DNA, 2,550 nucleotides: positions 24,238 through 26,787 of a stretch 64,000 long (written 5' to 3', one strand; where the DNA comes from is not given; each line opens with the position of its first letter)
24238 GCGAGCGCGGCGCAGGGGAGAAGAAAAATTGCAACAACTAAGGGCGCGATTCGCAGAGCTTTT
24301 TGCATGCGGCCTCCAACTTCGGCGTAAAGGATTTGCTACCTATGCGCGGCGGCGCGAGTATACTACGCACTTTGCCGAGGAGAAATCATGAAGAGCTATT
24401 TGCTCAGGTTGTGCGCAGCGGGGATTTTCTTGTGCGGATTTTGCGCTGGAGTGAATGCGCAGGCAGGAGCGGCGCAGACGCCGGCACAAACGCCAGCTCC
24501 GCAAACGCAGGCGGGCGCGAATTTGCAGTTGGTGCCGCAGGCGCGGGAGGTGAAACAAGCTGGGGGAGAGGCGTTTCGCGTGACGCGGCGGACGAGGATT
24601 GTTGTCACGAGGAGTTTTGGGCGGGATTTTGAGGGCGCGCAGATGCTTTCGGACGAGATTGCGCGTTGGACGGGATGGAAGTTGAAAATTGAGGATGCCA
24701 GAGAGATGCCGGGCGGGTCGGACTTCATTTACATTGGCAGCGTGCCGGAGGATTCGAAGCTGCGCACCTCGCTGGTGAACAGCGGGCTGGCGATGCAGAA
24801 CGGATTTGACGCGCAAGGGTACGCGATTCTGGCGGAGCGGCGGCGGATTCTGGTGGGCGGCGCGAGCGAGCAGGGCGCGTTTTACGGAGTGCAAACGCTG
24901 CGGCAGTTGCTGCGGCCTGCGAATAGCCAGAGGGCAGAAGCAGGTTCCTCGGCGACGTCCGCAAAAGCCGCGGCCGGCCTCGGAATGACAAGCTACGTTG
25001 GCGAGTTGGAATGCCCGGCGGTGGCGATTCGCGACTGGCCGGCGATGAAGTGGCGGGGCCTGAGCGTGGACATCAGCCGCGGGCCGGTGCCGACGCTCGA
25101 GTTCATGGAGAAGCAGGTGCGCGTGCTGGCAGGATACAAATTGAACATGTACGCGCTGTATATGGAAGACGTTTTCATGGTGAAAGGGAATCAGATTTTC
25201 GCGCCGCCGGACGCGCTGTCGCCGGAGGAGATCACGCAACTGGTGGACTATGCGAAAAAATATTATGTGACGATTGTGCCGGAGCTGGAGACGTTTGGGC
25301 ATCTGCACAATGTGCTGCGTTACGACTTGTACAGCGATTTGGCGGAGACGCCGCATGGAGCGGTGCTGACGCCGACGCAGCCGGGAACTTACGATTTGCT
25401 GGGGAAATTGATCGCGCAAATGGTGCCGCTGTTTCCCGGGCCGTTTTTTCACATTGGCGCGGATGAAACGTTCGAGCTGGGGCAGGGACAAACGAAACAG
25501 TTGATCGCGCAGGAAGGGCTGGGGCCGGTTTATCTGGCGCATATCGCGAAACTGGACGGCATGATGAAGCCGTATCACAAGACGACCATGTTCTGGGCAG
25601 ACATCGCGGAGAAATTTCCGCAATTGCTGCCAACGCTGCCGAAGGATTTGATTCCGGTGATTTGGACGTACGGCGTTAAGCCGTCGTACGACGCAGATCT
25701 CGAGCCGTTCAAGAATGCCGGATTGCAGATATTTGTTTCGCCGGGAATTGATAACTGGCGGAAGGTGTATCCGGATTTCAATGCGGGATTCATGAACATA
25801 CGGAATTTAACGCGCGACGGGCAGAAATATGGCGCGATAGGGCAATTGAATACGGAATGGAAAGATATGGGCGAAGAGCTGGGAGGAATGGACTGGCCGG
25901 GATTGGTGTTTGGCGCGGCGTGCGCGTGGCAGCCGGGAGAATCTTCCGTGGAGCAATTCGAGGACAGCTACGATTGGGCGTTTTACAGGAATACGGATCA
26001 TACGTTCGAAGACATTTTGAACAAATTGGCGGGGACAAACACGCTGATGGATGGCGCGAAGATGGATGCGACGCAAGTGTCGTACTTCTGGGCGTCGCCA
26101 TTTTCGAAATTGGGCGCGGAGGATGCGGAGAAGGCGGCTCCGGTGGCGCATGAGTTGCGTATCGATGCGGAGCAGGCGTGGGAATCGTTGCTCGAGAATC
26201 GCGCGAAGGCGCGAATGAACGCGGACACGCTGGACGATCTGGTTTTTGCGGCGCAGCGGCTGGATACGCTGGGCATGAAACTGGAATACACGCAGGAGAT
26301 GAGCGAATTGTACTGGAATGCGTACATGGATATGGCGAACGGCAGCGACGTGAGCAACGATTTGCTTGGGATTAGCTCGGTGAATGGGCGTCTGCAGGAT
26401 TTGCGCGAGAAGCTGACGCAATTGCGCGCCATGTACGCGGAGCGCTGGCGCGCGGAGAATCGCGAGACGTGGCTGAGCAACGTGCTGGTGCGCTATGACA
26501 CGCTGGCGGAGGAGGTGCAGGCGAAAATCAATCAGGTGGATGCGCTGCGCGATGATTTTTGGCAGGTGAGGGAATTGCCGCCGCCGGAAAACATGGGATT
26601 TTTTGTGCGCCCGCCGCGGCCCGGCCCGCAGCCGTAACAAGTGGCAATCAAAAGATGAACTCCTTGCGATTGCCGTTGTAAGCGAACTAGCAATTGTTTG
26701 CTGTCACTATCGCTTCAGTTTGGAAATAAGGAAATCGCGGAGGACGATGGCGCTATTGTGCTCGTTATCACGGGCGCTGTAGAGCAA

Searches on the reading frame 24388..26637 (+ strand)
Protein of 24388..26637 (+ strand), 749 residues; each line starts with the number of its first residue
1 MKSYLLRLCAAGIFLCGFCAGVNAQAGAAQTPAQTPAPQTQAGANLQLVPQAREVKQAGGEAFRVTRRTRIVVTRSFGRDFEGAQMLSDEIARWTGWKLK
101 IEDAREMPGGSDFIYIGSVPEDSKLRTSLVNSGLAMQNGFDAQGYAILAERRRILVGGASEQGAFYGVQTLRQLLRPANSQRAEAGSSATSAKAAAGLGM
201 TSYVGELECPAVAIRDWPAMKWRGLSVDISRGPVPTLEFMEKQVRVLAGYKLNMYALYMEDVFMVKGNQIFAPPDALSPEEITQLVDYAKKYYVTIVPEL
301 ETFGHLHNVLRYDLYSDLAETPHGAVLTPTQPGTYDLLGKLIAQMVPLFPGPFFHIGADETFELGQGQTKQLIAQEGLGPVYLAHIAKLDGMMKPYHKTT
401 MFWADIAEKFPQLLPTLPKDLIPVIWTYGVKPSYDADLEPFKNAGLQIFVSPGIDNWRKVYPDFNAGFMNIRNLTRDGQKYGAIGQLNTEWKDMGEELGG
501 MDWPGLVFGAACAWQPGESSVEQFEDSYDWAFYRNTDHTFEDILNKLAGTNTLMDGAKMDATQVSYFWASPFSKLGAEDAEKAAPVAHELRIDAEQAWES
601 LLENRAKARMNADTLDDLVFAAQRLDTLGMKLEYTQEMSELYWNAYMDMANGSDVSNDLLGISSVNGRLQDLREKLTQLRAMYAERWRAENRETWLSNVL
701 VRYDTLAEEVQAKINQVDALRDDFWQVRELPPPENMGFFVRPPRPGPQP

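Call 67: search_protein_families(library=pfam, proteins=[window:24388-26637:+], max_evalue=0.001)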
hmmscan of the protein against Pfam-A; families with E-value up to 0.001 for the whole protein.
window:24388-26637:+ (749 aa): 2 families
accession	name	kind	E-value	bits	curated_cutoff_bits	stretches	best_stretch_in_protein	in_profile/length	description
PF00728.28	Glyco_hydro_20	-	2.3e-18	67.1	22.3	1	277-453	75-262/348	Glycosyl hydrolase family 20, catalytic domain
PF02838.20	Glyco_hydro_20b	-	1.7e-15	58.3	26.1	1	46-195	2-112/124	Glycosyl hydrolase family 20, domain 2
